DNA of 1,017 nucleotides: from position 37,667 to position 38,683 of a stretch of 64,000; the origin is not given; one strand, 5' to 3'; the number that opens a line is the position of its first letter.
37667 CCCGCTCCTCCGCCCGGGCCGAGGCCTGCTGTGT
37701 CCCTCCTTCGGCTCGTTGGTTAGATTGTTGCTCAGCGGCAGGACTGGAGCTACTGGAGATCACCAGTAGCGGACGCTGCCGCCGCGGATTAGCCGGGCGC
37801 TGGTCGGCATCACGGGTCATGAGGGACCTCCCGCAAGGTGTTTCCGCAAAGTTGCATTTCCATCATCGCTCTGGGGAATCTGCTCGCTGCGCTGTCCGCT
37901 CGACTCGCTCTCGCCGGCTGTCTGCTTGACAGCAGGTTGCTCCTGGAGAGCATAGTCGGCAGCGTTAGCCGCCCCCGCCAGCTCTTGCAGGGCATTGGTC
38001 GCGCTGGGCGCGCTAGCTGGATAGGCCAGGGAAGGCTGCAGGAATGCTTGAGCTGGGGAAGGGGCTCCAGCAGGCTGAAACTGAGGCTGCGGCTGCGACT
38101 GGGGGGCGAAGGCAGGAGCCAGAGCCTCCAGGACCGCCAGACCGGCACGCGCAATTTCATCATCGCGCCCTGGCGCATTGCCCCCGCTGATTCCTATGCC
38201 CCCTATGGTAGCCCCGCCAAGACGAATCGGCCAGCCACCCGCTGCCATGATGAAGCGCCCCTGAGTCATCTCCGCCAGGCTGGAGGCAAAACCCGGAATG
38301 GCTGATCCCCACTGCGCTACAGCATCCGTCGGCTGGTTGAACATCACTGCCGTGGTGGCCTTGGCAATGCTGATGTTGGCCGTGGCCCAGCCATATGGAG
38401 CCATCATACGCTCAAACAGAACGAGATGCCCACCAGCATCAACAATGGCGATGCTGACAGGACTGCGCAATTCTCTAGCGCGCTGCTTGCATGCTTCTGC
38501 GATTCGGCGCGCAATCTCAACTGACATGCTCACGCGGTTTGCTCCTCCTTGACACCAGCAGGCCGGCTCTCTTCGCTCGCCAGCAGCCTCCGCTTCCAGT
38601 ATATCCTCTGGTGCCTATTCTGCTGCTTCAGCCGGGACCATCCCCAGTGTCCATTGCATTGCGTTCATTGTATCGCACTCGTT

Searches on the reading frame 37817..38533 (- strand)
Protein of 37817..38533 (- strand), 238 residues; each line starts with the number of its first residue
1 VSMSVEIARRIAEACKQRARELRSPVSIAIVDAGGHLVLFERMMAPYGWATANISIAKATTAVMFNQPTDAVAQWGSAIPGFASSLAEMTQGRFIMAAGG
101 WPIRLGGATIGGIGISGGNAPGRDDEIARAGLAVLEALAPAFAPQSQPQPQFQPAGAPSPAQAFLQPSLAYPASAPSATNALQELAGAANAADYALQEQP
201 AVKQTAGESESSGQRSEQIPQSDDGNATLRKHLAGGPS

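Call 52: search_protein_families(library=pfam, proteins=[window:37817-38533:-], max_evalue=0.00001)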
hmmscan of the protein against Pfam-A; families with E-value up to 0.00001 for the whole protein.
window:37817-38533:- (238 aa): 1 family
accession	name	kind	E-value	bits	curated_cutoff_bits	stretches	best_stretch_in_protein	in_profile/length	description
PF03928.20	HbpS-like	-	2.7e-29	102.2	25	1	4-133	2-128/128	Haem degrading protein HbpS-like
